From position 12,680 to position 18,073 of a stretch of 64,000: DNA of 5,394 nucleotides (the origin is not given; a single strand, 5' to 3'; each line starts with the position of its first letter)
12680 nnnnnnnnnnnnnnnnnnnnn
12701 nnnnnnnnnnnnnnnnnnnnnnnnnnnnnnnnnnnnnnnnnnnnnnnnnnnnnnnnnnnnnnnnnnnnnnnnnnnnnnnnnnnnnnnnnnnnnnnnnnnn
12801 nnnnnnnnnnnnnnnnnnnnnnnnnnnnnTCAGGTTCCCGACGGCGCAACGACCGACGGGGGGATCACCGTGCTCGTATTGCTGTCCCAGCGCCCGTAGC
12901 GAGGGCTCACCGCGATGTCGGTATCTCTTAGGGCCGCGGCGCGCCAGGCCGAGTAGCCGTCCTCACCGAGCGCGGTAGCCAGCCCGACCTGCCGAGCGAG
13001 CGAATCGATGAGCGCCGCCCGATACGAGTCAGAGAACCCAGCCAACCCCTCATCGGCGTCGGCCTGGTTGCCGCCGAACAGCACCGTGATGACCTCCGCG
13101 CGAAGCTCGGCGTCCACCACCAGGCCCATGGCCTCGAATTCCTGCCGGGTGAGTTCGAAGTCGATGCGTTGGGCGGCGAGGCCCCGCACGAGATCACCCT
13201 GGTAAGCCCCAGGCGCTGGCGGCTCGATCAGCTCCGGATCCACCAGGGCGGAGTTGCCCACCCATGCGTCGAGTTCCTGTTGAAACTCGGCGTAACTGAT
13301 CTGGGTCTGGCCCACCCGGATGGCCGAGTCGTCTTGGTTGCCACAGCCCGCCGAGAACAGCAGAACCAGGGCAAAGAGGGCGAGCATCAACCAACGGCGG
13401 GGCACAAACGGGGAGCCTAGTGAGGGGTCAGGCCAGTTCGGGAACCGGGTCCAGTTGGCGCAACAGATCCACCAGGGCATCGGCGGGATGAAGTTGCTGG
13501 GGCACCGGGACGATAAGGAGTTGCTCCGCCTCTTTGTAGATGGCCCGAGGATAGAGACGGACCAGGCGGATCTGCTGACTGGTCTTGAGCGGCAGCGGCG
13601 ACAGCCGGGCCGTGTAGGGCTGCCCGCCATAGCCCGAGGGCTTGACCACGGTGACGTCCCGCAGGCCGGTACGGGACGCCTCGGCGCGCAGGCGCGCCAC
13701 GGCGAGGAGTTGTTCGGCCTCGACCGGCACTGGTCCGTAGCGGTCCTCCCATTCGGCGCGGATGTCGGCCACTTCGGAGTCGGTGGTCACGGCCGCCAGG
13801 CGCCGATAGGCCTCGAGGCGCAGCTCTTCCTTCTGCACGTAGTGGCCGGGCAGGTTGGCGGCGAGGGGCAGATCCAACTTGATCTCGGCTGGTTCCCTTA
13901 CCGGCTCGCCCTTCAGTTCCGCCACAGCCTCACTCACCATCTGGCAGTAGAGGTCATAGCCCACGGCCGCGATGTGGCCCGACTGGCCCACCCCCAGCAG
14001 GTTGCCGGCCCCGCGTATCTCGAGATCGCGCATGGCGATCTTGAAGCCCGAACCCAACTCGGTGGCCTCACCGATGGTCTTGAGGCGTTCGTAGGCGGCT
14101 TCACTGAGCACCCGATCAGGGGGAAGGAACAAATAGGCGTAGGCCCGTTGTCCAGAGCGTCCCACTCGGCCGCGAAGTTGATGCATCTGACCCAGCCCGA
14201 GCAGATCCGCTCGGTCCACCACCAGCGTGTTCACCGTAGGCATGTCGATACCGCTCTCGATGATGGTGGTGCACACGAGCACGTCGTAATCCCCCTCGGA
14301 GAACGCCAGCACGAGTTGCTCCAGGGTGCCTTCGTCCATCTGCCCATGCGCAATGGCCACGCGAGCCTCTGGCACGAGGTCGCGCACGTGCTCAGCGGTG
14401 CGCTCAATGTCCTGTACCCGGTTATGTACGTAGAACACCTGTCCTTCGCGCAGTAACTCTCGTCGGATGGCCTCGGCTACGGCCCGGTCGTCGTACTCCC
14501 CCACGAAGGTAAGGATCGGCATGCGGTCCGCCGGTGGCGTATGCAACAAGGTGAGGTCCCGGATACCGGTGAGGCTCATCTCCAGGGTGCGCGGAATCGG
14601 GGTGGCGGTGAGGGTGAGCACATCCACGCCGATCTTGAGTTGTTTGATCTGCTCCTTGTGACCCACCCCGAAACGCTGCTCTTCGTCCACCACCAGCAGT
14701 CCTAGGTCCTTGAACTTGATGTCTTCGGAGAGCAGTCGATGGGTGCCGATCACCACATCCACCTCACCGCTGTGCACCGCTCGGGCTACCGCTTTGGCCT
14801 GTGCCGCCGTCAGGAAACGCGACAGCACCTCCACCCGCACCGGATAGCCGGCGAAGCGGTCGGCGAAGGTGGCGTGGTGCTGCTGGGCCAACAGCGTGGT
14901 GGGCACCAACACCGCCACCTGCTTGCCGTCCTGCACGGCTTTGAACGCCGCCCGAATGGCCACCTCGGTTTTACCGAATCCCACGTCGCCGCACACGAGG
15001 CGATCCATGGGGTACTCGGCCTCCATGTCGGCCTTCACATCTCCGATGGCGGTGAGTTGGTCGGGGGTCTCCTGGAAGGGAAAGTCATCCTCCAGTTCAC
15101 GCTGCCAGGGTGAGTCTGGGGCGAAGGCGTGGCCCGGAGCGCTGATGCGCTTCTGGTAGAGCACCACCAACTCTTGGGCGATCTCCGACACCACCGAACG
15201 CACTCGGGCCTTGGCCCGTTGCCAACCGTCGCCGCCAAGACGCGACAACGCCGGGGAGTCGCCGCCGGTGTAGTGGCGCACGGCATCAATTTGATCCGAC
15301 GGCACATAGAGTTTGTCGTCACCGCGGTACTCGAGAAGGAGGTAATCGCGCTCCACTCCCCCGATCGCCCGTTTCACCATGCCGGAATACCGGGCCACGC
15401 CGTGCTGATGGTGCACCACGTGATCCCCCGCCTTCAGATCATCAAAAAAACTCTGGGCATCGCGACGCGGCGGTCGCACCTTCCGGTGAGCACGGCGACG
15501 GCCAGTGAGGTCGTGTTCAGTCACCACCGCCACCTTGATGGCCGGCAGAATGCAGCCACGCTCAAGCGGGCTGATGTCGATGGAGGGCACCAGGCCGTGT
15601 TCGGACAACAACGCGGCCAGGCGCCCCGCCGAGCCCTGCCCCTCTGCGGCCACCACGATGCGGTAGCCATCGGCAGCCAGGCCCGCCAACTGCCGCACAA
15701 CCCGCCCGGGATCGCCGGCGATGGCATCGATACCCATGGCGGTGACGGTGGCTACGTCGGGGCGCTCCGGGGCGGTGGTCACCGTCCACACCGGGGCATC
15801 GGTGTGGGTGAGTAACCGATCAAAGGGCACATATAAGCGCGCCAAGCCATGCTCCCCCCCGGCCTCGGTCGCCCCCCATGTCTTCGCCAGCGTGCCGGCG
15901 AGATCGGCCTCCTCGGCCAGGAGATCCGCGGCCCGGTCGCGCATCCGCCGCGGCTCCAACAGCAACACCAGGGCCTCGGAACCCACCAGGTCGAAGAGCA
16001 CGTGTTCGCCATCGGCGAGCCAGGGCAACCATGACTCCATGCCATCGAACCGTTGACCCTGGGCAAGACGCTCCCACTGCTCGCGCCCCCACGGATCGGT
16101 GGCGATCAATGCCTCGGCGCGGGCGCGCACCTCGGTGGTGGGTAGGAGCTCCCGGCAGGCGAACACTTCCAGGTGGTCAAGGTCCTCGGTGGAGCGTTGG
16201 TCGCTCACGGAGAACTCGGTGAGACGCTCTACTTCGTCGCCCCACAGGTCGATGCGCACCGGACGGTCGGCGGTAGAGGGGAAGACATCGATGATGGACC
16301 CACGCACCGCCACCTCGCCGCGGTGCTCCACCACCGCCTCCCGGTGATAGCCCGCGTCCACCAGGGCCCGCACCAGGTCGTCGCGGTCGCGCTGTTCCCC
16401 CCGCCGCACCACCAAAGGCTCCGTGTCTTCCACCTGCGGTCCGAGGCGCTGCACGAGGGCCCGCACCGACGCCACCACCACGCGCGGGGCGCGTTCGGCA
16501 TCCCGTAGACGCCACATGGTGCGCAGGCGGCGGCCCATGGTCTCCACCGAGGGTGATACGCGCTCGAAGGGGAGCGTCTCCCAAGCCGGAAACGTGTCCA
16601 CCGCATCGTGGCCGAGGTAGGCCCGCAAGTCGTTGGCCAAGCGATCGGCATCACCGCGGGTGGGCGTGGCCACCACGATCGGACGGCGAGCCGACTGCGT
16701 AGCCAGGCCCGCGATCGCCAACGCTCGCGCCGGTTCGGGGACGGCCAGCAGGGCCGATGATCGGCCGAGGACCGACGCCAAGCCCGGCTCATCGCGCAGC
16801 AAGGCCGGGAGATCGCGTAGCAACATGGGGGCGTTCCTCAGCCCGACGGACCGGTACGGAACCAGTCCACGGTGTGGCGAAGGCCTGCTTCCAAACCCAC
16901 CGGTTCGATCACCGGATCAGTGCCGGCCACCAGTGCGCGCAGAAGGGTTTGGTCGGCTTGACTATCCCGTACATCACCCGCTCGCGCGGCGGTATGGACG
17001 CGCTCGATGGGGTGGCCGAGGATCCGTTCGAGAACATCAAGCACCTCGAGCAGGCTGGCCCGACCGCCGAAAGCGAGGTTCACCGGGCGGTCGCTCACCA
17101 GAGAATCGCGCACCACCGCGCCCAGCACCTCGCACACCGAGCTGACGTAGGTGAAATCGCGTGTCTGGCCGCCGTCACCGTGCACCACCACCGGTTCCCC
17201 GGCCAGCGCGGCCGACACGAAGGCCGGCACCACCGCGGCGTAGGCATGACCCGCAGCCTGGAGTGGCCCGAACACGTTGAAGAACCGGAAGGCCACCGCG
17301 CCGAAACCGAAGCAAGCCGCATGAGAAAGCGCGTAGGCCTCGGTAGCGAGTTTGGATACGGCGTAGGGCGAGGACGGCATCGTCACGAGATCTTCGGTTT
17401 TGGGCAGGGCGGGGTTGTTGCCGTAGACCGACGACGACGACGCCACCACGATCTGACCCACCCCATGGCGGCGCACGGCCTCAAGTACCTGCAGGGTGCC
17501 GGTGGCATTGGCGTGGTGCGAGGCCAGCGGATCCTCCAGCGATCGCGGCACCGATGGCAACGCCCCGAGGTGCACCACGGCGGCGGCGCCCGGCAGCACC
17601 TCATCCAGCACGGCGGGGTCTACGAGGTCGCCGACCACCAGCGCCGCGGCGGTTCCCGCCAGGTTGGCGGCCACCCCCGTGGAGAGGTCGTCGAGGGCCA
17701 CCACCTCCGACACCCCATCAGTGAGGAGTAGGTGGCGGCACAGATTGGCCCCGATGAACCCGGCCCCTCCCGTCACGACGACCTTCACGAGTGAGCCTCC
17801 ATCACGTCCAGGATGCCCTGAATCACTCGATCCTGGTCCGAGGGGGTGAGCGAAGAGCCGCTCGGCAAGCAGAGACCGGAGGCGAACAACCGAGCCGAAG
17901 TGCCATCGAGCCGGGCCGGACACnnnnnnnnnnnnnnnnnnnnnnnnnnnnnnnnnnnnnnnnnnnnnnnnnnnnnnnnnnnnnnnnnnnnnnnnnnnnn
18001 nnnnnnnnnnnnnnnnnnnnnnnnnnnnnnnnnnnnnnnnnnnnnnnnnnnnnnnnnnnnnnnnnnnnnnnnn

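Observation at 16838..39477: A ~22.6-kb pgl-like plus nonulosonic-acid glycan locus sits between mfd and pth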

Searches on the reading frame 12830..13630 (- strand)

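Call 12: search_protein_families(library=pfam, proteins=[window:12830-13630:-], max_evalue=0.01)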
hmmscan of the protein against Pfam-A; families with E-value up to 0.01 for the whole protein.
window:12830-13630:- (266 aa): 2 families
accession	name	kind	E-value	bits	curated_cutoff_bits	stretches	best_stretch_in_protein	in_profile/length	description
PF13624.11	SurA_N_3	-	8.8e-05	22.8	27.2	1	81-180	16-117/162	SurA-like N-terminal domain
PF13623.11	SurA_N_2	-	0.00056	20.2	28.5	1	82-181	17-119/145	SurA-like N-terminal domain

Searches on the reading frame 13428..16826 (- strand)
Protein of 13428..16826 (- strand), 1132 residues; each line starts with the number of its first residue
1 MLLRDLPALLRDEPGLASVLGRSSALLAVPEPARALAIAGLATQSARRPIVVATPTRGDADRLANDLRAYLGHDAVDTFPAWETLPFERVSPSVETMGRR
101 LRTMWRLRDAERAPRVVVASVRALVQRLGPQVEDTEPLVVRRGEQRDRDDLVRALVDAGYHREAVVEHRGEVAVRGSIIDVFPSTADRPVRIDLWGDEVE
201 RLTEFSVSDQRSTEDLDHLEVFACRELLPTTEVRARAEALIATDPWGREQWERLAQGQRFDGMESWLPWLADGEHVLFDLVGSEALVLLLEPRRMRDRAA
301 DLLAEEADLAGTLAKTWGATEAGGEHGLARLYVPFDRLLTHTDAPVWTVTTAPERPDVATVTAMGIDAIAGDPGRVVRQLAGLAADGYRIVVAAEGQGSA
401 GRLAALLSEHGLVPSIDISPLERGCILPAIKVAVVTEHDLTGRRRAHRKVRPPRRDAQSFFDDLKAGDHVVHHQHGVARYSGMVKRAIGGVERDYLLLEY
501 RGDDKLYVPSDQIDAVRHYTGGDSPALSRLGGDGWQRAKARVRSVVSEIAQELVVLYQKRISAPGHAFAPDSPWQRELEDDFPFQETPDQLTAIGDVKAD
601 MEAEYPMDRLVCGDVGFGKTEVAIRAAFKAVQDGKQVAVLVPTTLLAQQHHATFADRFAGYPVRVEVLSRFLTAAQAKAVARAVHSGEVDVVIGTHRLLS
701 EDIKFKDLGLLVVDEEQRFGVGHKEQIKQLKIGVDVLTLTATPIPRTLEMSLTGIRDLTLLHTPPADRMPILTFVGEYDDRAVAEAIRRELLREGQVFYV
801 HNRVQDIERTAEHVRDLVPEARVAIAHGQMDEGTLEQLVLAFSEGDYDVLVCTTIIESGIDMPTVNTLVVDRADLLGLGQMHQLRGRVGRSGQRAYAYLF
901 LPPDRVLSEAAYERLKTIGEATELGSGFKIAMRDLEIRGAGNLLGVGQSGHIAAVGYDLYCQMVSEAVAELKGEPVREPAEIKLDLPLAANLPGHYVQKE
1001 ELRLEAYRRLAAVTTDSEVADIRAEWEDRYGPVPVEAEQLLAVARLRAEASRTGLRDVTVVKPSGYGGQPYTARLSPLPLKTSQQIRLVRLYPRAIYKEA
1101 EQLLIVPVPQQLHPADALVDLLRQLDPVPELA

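Call 12: search_protein_families(library=pfam, proteins=[window:13428-16826:-], max_evalue=0.01)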
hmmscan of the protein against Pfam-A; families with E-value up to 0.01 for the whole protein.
window:13428-16826:- (1132 aa): 8 families
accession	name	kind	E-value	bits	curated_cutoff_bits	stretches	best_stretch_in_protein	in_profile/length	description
PF00270.35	DEAD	-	3.4e-24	85.9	26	1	588-749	2-165/167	DEAD/DEAH box helicase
PF17757.6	UvrB_inter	-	3.4e-24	85.2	22.9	1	139-224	2-88/91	UvrB interaction domain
PF03461.20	TRCF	-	3.5e-20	72.6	25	1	986-1060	1-75/95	TRCF domain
PF02559.22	CarD_TRCF_RID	-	3.6e-20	72.2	23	1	464-519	1-56/57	CarD-like/TRCF RID domain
PF00271.37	Helicase_C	-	5.1e-17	62.5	23.5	1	787-892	6-110/110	Helicase conserved C-terminal domain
PF04851.21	ResIII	-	2e-07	31.5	22.5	1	589-743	7-162/164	Type III restriction enzyme, res subunit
PF22590.2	Cas3-like_C_2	-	0.00088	20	27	1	795-891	3-104/106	CRISPR-associated nuclease/helicase Cas3, C-terminal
PF21132.2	MFD_D3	-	0.0026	18.1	21.8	0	416-440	49-73/73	MFD, D3 domain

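Call 14: find_related_loci(query=window:13428-16826:-, collection=genome_contigs, flank=10000)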
Query window:13428-16826:- (1132 aa) in genome_contigs; peptide patterns used: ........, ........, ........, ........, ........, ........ (x = any residue, [..] = any of these).
600 stretches matched a pattern (row limit reached: there are more); 539 encode a relative of the query (tblastn E <= 1e-3); the best 80 are kept; 80 distinct loci.
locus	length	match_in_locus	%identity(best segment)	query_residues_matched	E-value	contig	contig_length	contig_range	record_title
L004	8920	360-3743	83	1-1127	0e+0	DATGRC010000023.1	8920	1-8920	MAG TPA_asm: Acidimicrobiales bacterium isolate SMAG_U10441 k141_23987, whole genome shotgun sequence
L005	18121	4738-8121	84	1-1128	0e+0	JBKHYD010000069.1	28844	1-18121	MAG: Acidimicrobiia bacterium isolate N_bin.6.orig k127_777041, whole genome shotgun sequence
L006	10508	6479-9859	82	1-1125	0e+0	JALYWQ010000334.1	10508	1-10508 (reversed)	MAG: Actinomycetota bacterium isolate KUW bin17 SD1472-74_k127_1396883, whole genome shotgun sequence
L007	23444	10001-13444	73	1-1130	0e+0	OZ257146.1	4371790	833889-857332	MAG: Acidimicrobiales bacterium isolate dc441f95-861a-4a10-a9b7-c462a55f8454 genome assembly, chromosome: 1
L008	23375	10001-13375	73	1-1127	0e+0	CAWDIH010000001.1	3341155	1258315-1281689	MAG: uncultured Acidimicrobiia bacterium isolate MFD04850.bin.2.5 genome assembly, contig: contig_11362, whole genome sh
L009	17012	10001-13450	73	3-1127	0e+0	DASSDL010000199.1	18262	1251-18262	MAG TPA_asm: Acidimicrobiales bacterium isolate SMAG_U949 k141_868894, whole genome shotgun sequence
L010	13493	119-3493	72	1-1127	0e+0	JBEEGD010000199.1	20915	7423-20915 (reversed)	MAG: Acidimicrobiaceae bacterium isolate BP_86 scaffold_2469557, whole genome shotgun sequence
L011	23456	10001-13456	73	3-1127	0e+0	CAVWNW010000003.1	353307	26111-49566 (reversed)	MAG: uncultured bacterium isolate MFD09267.bin.2.210 genome assembly, contig: contig_11584, whole genome shotgun sequenc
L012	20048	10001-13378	72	1-1127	0e+0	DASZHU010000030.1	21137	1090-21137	MAG TPA_asm: Acidimicrobiales bacterium isolate SMAG_U6584 k141_894494, whole genome shotgun sequence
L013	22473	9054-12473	74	3-1128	0e+0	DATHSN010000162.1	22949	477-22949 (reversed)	MAG TPA_asm: Acidimicrobiales bacterium isolate SMAG_U16052 k141_359818, whole genome shotgun sequence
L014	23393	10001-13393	74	3-1132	0e+0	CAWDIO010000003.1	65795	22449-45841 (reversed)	MAG: uncultured Acidimicrobiales bacterium isolate MFD04850.bin.2.266 genome assembly, contig: contig_145339, whole geno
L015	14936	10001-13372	72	1-1127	0e+0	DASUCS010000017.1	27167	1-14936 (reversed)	MAG TPA_asm: Acidimicrobiales bacterium isolate SMAG_U1303 k141_500495, whole genome shotgun sequence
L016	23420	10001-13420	73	3-1127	0e+0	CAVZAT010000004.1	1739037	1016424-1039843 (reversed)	MAG: uncultured Microthrixaceae bacterium isolate MFD02416.bin.2.58 genome assembly, contig: contig_37975, whole genome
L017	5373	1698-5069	72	1-1127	0e+0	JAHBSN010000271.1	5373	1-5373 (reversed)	MAG: Actinomycetota bacterium isolate ACE_ACT2 ACT2_271, whole genome shotgun sequence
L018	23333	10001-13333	73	13-1105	0e+0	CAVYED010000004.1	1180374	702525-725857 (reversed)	MAG: uncultured Iamiaceae bacterium isolate MFD03804.bin.2.14 genome assembly, contig: contig_28703, whole genome shotgu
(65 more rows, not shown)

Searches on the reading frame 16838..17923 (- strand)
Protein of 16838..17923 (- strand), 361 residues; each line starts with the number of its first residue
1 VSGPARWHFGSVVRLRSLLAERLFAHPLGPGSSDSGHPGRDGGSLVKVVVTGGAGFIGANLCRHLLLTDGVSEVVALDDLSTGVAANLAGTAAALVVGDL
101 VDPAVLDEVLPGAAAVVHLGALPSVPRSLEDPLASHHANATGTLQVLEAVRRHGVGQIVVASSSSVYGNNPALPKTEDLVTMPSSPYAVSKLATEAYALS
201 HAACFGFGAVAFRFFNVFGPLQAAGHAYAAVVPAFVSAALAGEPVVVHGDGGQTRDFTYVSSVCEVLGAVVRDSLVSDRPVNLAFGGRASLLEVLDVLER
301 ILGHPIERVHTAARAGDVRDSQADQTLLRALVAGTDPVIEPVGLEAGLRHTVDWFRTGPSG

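Call 5: search_protein_families(library=pfam, proteins=[window:16838-17923:-])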
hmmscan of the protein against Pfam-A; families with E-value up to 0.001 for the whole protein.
window:16838-17923:- (361 aa): 7 families
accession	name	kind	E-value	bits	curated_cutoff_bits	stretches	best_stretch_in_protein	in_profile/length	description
PF01370.27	Epimerase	-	3.3e-54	184.3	20.9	1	48-280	1-236/240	NAD dependent epimerase/dehydratase family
PF16363.11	GDP_Man_Dehyd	-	2.4e-42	146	27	1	50-302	2-266/332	GDP-mannose 4,6 dehydratase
PF01073.25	3Beta_HSD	-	2.6e-20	73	22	1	49-264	1-222/280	3-beta hydroxysteroid dehydrogenase/isomerase family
PF02719.21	Polysacc_synt_2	-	1.8e-10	40.9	20.2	1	48-247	1-194/293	Polysaccharide biosynthesis protein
PF04321.23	RmlD_sub_bind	-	1.6e-08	34.5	27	1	47-274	2-200/287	RmlD substrate binding domain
PF13460.12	NAD_binding_10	-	2.1e-08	34.7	27.2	1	52-197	1-130/184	NAD(P)H-binding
PF07993.18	NAD_binding_4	-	0.00043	19.9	20.1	0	113-197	89-187/258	Male sterility protein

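Call 7: search_protein_families(library=ncbifam, proteins=[window:16838-17923:-])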
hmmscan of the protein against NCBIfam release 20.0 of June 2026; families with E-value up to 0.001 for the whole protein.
window:16838-17923:- (361 aa): 26 families (the best 25 are shown)
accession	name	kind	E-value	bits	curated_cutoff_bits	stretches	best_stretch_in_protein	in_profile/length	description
NF011728.1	PRK15181.1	equivalog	8e-50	169.8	760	1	48-355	18-337/348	Vi polysaccharide biosynthesis UDP-N-acetylglucosaminuronic acid C-4 epimerase TviC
TIGR01179.1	galE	equivalog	7.6e-40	136.7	262.3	1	47-328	1-301/332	UDP-glucose 4-epimerase GalE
TIGR01181.1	dTDP_gluc_dehyt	equivalog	9.2e-40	136.7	365.1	1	47-356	1-312/321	dTDP-glucose 4,6-dehydratase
TIGR04180.1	EDH_00030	hypoth_equivalog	4.3e-39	134.3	475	1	48-315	1-269/297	NAD-dependent 4,6-dehydratase LegB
NF007956.0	PRK10675.1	subfamily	9.3e-28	97.3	394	1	47-325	2-303/338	UDP-glucose 4-epimerase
TIGR02197.1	heptose_epim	equivalog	2.2e-25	89.5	274.6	1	48-273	1-232/316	ADP-glyceromanno-heptose 6-epimerase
NF007582.0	PRK10217.1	equivalog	7.2e-20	71.4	698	1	47-278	3-247/355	dTDP-glucose 4,6-dehydratase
NF042422.1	oxyalk_red_OleD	equivalog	1.4e-19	70.7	580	1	47-264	2-208/329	2-alkyl-3-oxoalkanoate reductase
NF007490.0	PRK10084.1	subfamily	1.2e-18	67.3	649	1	46-302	1-277/361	dTDP-glucose 4,6-dehydratase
TIGR03466.1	HpnA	hypoth_equivalog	3.3e-16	59.1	367.65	1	47-200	2-154/327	hopanoid-associated sugar epimerase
NF043036.1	ErythonDh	equivalog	4.1e-16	59.1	325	1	47-195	2-157/321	D-erythronate dehydrogenase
TIGR01472.1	gmd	equivalog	3.4e-12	46.3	415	1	94-271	57-239/342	GDP-mannose 4,6-dehydratase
NF008360.0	PRK11150.1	equivalog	1.9e-11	43.8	452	1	48-272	2-226/310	ADP-glyceromanno-heptose 6-epimerase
TIGR02622.1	CDP_4_6_dhtase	equivalog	3.1e-11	43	278.45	1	47-205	6-172/352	CDP-glucose 4,6-dehydratase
NF052578.1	StrlDmthSdmBMthl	equivalog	4.7e-11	43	600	1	48-311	3-254/328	sterol demethylase protein SdmB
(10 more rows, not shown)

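Call 99: search_solved_structures(query=window:16838-17788:-, max_evalue=1e-25)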
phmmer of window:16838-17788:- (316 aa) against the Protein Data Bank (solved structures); distinct sequences matched with E-value up to 1e-25: 31.
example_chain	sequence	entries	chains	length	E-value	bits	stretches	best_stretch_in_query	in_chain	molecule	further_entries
6wjb_A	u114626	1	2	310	5.3e-62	213.6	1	2-287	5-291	NAD-dependent epimerase/dehydratase family protein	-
6wj9_A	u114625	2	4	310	6e-61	210.1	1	2-287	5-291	NAD-dependent epimerase/dehydratase family protein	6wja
3ru7_A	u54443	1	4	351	1.8e-54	188.9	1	4-310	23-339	WbgU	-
3ru9_A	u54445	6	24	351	1.8e-54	188.8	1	4-310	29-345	WbgU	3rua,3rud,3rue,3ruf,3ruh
3lu1_A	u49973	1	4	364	2e-54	188.7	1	4-310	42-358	WbgU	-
3ruc_A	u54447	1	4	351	2.5e-54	188.4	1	4-310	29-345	WbgU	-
10ke_A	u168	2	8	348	2.6e-53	185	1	2-303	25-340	Capsular polysaccharide biosynthesis protein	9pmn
6dnt_A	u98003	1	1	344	2.5e-49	172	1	2-311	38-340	NAD-dependent epimerase/dehydratase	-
1sb8_A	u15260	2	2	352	8.4e-49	170.2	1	4-292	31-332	wbpP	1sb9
7ys8_A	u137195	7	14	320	2.1e-37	132.8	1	1-311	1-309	UDP-glucose 4-epimerase | UDP-glucose 4-epimerase along with EC 5.1.3.2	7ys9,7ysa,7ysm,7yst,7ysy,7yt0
4zrm_A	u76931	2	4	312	9.1e-37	130.7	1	1-311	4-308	UDP-glucose 4-epimerase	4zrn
6kv9_A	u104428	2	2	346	2.1e-35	126.2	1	3-316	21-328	MoeE5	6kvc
2p5u_A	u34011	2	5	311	1.7e-33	120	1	1-311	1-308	UDP-glucose 4-epimerase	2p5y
3vps_A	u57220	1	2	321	8.2e-33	117.7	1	2-312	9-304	NAD-dependent epimerase/dehydratase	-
8shh_A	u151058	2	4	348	1.6e-30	110.2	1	2-312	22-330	dTDP-glucose 4,6-dehydratase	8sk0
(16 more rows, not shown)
